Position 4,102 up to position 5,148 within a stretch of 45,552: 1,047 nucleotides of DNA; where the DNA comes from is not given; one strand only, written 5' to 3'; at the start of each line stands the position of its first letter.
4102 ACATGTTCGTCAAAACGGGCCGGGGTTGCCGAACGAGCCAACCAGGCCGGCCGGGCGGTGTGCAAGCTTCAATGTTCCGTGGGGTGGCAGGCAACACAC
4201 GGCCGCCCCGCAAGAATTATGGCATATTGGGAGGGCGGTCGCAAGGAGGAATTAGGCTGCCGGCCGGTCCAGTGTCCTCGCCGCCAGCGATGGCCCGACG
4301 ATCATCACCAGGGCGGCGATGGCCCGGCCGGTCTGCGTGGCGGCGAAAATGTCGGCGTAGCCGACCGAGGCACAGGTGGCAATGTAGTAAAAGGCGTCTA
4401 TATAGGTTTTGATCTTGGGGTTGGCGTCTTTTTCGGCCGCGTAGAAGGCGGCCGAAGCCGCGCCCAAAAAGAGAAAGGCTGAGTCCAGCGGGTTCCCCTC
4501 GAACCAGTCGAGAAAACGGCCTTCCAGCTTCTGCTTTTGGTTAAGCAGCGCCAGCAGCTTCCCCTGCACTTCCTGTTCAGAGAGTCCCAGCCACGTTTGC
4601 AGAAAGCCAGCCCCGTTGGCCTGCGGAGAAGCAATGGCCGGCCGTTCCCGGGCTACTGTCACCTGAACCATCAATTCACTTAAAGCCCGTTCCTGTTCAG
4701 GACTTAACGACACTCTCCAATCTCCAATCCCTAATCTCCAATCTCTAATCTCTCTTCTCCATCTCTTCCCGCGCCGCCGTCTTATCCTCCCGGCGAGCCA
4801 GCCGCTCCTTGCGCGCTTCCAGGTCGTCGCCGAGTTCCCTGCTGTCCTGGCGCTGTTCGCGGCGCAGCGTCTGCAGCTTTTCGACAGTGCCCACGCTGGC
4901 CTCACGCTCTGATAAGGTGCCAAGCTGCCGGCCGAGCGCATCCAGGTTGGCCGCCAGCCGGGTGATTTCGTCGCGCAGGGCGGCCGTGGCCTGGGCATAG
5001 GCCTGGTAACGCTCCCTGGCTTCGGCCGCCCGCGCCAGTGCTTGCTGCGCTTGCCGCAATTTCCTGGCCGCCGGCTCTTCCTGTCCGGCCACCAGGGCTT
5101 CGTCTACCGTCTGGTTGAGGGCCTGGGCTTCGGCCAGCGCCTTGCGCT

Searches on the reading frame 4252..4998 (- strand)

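Call 72: search_protein_families(library=pfam, proteins=[window:4252-4998:-], max_evalue=0.00001)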
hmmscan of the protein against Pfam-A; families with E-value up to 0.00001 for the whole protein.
window:4252-4998:- (248 aa): 1 family
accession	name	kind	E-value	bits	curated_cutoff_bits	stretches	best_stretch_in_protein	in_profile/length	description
PF07885.22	Ion_trans_2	-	4.3e-08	33.4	22.5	1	176-240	4-67/79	Ion channel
